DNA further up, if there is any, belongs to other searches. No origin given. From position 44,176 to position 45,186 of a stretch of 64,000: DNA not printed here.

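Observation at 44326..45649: Candidate two-gene module: Cys-rich HNH-like protein + DUF3592-like membrane protein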

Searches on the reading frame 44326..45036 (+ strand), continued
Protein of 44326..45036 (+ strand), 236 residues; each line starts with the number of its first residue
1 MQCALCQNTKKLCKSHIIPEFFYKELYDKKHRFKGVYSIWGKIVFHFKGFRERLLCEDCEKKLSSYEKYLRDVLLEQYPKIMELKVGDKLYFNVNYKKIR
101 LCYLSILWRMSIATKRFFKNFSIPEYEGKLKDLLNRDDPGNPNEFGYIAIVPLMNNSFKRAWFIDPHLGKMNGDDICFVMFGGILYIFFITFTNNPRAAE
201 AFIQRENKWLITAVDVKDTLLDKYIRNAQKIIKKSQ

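Call 42: fold_search(model_id=the predicted structure, library=viral)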
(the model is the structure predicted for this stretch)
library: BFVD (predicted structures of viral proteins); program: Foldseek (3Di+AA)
matches with E <= 10: 761; with E <= 0.001: 1
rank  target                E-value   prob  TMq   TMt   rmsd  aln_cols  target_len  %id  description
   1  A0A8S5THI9            1.3e-10  1.00  0.72  0.65   4.6       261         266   20  Uncharacterized protein [Myoviridae sp. ctMnh10]
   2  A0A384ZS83            5.7e-02  0.08  0.14  0.14  19.9       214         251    9  Uncharacterized protein [Vibrio phage YC]
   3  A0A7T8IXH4            1.2e-01  0.38  0.18  0.40   8.4        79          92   13  (no name in the UniProt tables at hand)
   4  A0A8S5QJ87            1.4e-01  0.05  0.10  0.12  26.3       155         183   11  Protein involved in formate dehydrogenase formation [Siphoviridae sp. ctezl47]
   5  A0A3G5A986            1.8e-01  0.06  0.15  0.10  24.4       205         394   10  Uncharacterized protein [Hyperionvirus sp.]
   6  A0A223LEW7            2.0e-01  0.10  0.12  0.19  12.5       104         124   12  Uncharacterized protein [Bacillus phage PBS1]
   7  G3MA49                2.9e-01  0.08  0.12  0.19  13.7       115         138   11  Gp308 [Bacillus phage G]
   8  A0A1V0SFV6            2.9e-01  0.03  0.13  0.07  20.4       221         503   10  RING finger protein [Hokovirus HKV1]
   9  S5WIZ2                4.0e-01  0.05  0.13  0.18  16.1       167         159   17  (no name in the UniProt tables at hand)
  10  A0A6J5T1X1            4.2e-01  0.11  0.12  0.27   6.4        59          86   15  Uncharacterized protein [uncultured Caudovirales phage]
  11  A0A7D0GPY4            4.5e-01  0.10  0.14  0.14  10.1       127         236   16  (no name in the UniProt tables at hand)
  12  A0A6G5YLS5            4.5e-01  0.06  0.13  0.17  13.7       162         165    9  (no name in the UniProt tables at hand)
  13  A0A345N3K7            4.5e-01  0.04  0.16  0.19  22.1       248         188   13  (no name in the UniProt tables at hand)
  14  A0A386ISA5            4.5e-01  0.03  0.16  0.16  16.4       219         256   13  Putative glycoprotein [Blechmonas ayalai leishbunyavirus 1]
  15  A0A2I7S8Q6            4.8e-01  0.06  0.16  0.17  21.8       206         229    9  (no name in the UniProt tables at hand)
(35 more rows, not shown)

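Call 44: search_protein_representatives(alignment_id=A1)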
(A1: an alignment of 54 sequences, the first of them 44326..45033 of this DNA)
Query: 54 sequences, 240 profile positions. Proteins with E-value up to 0.001 (for the whole library): 8617; up to 1e-10: 5362; up to 1e-30: 1970. The best 150 are listed.
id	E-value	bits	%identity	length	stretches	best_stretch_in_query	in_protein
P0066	5.4e-85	301.2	-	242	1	2-237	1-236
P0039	1.2e-82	293.5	-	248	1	1-238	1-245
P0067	1.2e-82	293.4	-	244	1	2-237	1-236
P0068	4.8e-82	291.5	-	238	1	2-238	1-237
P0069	3.4e-81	288.7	-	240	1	2-236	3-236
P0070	3.9e-81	288.5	-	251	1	3-235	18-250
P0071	5.5e-81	288.0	-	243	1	3-236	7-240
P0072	9.7e-81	287.2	-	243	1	3-238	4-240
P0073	1.8e-80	286.3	-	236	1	1-234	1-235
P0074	2.7e-80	285.8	-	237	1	3-237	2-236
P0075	1.0e-79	283.9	-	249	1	2-237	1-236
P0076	1.8e-79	283.0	-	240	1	2-238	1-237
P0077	3.1e-79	282.3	-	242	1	3-235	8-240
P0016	5.9e-79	281.4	-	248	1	2-238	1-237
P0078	1.3e-78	280.2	-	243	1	2-236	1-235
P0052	2.2e-70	253.3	-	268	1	1-236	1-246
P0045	2.0e-68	246.9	-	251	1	1-232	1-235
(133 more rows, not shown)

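Call 47: search_protein_families(library=pfam, alignment_id=A3, max_evalue=0.00001)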
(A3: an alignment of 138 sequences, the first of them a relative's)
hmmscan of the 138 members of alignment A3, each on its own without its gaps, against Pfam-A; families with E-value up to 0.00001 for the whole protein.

A. member 1, L001:2032-2307:- (92 aa): 0 families

B. families by the number of members that match (of 138 scanned): 128 families (the first 25 are shown)
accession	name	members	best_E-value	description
PF05496.18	RuvB_N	2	6.7e-78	Holliday junction DNA helicase RuvB P-loop domain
PF07992.20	Pyr_redox_2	2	5.2e-69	Pyridine nucleotide-disulphide oxidoreductase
PF01555.25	N6_N4_Mtase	2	2e-53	DNA methylase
PF02852.28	Pyr_redox_dim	2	1.7e-43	Pyridine nucleotide-disulphide oxidoreductase, dimerisation domain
PF13365.12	Trypsin_2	2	3.7e-33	Trypsin-like peptidase domain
PF00004.35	AAA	2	8.6e-21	ATPase family associated with various cellular activities (AAA)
PF05016.21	ParE_toxin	2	6.1e-19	ParE toxin of type II toxin-antitoxin system, parDE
PF00089.32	Trypsin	2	1.6e-18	Trypsin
PF13649.12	Methyltransf_25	2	1.2e-16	Methyltransferase domain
PF01909.29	NTP_transf_2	2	4.9e-16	Nucleotidyltransferase domain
PF08241.18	Methyltransf_11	2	2.5e-15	Methyltransferase domain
PF07883.17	Cupin_2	2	9.3e-10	Cupin domain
PF13489.12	Methyltransf_23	2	9.2e-09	Methyltransferase domain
PF07728.20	AAA_5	2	8.6e-08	AAA domain (dynein-related subfamily)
PF03971.19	IDH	1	0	Monomeric isocitrate dehydrogenase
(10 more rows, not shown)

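Call 50: search_protein_families(library=pfam, proteins=[P0034, P0048, P0050, P0052, P0054, P0055, P0044], max_evalue=10)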
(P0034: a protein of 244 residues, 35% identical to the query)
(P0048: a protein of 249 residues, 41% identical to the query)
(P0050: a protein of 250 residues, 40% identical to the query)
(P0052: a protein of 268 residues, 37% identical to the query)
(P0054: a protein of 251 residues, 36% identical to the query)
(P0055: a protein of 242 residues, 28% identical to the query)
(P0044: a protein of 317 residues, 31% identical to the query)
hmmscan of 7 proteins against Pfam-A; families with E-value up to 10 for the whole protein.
P0034 (244 aa): 1 family
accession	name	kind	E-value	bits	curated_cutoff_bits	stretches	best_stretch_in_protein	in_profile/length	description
PF23137.1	HVO_0758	-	0.043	14.1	27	1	55-72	15-32/55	HVO_0758 mu-protein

P0048 (249 aa): 3 families
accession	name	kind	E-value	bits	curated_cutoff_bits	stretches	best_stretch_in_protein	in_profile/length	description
PF21020.4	Spectrin_4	-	0.076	13.7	24.2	1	5-40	62-98/100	Spectrin-like repeat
PF13391.12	HNH_2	-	0.24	11.7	21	1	3-27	1-24/66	HNH endonuclease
PF14279.12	HNH_5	-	0.26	11.7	27.5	1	3-22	1-22/56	HNH endonuclease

P0050 (250 aa): 2 families
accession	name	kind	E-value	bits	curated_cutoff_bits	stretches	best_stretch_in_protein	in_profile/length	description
PF02748.20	PyrI_C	-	0.21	11.9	23.4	1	42-65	23-45/48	Aspartate carbamoyltransferase regulatory chain, metal binding domain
PF14279.12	HNH_5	-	0.33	11.4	27.5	1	3-21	1-22/56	HNH endonuclease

P0052 (268 aa): 1 family
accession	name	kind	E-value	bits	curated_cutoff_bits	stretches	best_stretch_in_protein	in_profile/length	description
PF16293.11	zf-C2H2_9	-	0.077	13.4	29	1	58-76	3-21/59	C2H2 type zinc-finger (1 copy)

P0054 (251 aa): 1 family
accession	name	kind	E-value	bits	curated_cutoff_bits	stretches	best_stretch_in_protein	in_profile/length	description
PF03152.21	UFD1_N1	-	0.14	12.2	29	1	8-41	62-95/97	Ubiquitin fusion degradation protein UFD1, N-terminal subdomain 1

P0055 (242 aa): 2 families
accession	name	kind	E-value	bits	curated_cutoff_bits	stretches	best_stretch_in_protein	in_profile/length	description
PF14279.12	HNH_5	-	0.012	16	27.5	2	59-81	29-53/56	HNH endonuclease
PF10892.13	DUF2688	-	0.12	12.3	25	1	3-20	2-20/56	Protein of unknown function (DUF2688)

P0044 (317 aa): 1 family
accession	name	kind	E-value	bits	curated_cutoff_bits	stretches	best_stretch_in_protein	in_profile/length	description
PF14279.12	HNH_5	-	0.15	12.5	27.5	1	81-99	1-22/56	HNH endonuclease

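Call 65: search_dna_similar(query=window:44326-45033:+, collection=phages, mode=protein, max_evalue=0.001, max_rows=20)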
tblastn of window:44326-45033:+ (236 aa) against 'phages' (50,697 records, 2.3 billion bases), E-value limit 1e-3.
Records with a match: 2; places in all: 2; records where one place covers at least 80% of the query: 1.
Best place of each record, by identity: <60% 2.
By first word of the organism name: Acinetobacter 1; Bacteriophage 1.
By host as written in the record: Acinetobacter baumannii 1; - 1.
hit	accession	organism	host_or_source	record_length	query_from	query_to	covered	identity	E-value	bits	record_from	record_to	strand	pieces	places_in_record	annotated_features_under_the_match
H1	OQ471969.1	Acinetobacter phage vB_AbaM_ABMM1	Acinetobacter baumannii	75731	3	218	92%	25.9%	9e-6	52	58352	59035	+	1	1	hypothetical protein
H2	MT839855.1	Bacteriophage sp.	human fecal samples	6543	1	110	47%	27.9%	1e-4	49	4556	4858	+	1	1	record has no annotation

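Call 66: search_dna_similar(query=window:44326-45033:+, collection=plasmids, mode=protein, max_evalue=0.001, max_rows=20)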
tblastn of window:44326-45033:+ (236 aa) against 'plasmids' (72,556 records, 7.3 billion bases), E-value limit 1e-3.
Records with a match: 1; places in all: 1; records where one place covers at least 80% of the query: 0.
Best place of each record, by identity: <60% 1.
By first word of the organism name: Candidatus 1.
By predicted mobility (MOB-suite, as given by PLSDB): non-mobilizable 1.
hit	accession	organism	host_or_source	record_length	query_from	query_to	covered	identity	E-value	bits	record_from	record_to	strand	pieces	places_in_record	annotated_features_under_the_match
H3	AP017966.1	Candidatus Megaera polyxenophila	-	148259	1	145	61%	25.9%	2e-5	52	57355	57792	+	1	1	hypothetical protein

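Call 67: search_protein_families(library=padloc, alignment_id=A3, max_evalue=1e-8)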
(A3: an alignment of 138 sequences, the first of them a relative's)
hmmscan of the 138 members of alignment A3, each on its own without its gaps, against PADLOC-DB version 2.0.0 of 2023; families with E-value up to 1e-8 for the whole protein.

A. member 1, L001:2032-2307:- (92 aa): 0 families

B. families by the number of members that match (of 138 scanned): 111 families (the first 25 are shown)
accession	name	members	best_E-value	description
PDLC03635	MTase_III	2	4.5e-177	Type III methyltransferase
PDLC03632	MTase_III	2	4.2e-143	Type III methyltransferase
PDLC03636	MTase_III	2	2.8e-107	Type III methyltransferase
PDLC03644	MTase_III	2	2.3e-105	Type III methyltransferase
PDLC03634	MTase_III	2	7.4e-76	Type III methyltransferase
PDLC03638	MTase_III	2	5.1e-72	Type III methyltransferase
PDLC03637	MTase_III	2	1.1e-71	Type III methyltransferase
PDLC03641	MTase_III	2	1.9e-66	Type III methyltransferase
PDLC03640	MTase_III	2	1e-54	Type III methyltransferase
PDLC03354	MTase_II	2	9.1e-49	Type II methyltransferase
PDLC03642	MTase_III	2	8.6e-41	Type III methyltransferase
PDLC03300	MTase_II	2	2.1e-39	Type II methyltransferase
PDLC03299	MTase_II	2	2e-34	Type II methyltransferase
PDLC03339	MTase_II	2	2.4e-32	Type II methyltransferase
PDLC03278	MTase_II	2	3.4e-31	Type II methyltransferase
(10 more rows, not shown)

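Call 83: find_encoding_contigs(protein=P0002, flank=3000, max_places=3)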
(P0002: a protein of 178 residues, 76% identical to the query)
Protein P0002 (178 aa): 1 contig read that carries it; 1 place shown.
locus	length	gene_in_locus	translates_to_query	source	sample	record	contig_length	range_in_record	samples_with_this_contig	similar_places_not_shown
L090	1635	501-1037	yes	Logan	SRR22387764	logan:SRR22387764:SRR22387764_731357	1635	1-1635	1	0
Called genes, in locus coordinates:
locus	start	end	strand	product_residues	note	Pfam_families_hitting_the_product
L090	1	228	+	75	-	?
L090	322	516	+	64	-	-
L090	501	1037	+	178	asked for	-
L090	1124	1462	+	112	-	-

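Call 84: find_encoding_contigs(protein=P0004, flank=3000, max_places=3)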
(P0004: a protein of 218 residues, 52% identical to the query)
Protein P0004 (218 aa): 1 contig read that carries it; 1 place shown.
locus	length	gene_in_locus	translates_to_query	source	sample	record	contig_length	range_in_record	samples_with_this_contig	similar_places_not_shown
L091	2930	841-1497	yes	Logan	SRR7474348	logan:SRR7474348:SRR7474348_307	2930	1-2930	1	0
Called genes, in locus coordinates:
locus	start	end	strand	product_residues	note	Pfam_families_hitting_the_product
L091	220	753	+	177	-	-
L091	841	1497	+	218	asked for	-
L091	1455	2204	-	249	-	-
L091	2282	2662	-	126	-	-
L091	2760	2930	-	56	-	?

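Call 85: find_encoding_contigs(protein=P0005, flank=5000, max_places=3)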
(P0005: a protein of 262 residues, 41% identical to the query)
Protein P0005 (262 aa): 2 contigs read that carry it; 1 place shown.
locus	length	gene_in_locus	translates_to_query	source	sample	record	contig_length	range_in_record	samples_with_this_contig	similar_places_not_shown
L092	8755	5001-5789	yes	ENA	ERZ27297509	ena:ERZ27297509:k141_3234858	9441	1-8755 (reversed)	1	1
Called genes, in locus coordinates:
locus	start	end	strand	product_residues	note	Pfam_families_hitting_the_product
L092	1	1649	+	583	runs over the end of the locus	PF01555:N6_N4_Mtase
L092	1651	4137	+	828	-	PF04851:ResIII, PF18766:SWI2_SNF2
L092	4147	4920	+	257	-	-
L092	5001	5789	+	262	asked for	-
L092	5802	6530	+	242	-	-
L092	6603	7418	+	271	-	-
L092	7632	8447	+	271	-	-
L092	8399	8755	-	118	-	?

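Call 90: get_annotated_region(hit=H1, flank=4000)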
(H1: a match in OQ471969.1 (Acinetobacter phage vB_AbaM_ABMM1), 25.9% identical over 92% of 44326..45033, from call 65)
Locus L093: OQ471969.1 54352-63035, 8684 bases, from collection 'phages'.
description: Acinetobacter phage vB_AbaM_ABMM1, complete genome.
organism: Acinetobacter phage vB_AbaM_ABMM1 (NCBI taxid 3032412)
taxonomy: Viruses; Duplodnaviria; Heunggongvirae; Uroviricota; Caudoviricetes
host: Acinetobacter baumannii; source: -; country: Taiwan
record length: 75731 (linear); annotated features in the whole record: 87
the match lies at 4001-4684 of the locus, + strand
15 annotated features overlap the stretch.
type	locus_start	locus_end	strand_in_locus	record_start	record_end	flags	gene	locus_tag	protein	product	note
CDS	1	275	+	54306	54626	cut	-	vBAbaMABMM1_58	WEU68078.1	hypothetical protein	-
CDS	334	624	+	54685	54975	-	-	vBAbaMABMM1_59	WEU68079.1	hypothetical protein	-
CDS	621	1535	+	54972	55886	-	-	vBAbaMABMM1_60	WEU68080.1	DNA methyltransferase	-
CDS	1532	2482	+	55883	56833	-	-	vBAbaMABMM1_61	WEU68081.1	hypothetical protein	-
CDS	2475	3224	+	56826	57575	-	-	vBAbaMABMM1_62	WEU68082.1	hypothetical protein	-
CDS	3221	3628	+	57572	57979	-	-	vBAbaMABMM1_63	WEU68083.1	hypothetical protein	-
CDS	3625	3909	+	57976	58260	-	-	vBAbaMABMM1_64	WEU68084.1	hypothetical protein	-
CDS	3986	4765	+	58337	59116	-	-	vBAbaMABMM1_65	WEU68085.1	hypothetical protein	-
CDS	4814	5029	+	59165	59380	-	-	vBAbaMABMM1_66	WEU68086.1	hypothetical protein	-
CDS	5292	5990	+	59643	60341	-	-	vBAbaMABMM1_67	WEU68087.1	RusA family crossover junction endodeoxyribonuclease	-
CDS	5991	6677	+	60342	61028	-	-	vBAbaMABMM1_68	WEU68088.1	helix-turn-helix domain-containing protein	-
CDS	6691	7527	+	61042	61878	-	-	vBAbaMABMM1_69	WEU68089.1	hypothetical protein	-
CDS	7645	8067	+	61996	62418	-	-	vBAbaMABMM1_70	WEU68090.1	hypothetical protein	-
CDS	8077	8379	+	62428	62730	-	-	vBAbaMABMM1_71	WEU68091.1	hypothetical protein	-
CDS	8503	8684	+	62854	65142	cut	-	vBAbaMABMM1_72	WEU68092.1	tail tip lysozyme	-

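Call 91: get_annotated_region(hit=H3, flank=4000)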
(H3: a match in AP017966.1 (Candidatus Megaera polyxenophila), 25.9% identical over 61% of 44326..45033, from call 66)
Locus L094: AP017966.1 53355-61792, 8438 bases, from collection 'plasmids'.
description: Candidatus Megaera polyxenophila plasmid pPCS148 DNA, complete sequence, strain: PCS
organism: Candidatus Megaera polyxenophila (NCBI taxid 988779)
taxonomy: Bacteria; Pseudomonadota; Alphaproteobacteria; Rickettsiales; Rickettsiaceae; Candidatus Megaera; Candidatus Megaera polyxenophila
host: -; source: -; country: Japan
typing (MOB-suite, as given by PLSDB): non-mobilizable
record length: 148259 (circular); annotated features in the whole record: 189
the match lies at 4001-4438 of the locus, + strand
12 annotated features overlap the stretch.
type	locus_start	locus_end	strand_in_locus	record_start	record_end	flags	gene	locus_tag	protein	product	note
CDS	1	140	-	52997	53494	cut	-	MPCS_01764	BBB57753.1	hypothetical protein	-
CDS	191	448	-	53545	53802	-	-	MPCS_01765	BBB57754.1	hypothetical protein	-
CDS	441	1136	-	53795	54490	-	-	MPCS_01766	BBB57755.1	chromosome partitioning protein ParA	-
CDS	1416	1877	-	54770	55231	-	-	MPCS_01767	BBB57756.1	hypothetical protein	-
CDS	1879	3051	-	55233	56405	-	-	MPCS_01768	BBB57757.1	hypothetical protein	-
CDS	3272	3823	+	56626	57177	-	-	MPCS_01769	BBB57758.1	resolvase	-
CDS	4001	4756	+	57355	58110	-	-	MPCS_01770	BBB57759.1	hypothetical protein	-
CDS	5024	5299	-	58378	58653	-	-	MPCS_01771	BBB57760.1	DNA-binding protein HU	-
CDS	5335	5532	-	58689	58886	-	-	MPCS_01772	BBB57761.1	hypothetical protein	-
CDS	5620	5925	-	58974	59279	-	-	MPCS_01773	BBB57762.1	membrane protein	-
CDS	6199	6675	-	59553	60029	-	-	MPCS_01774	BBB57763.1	conjugative transfer protein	-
CDS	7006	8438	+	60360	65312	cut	-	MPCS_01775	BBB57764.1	conjugal transfer protein TraA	-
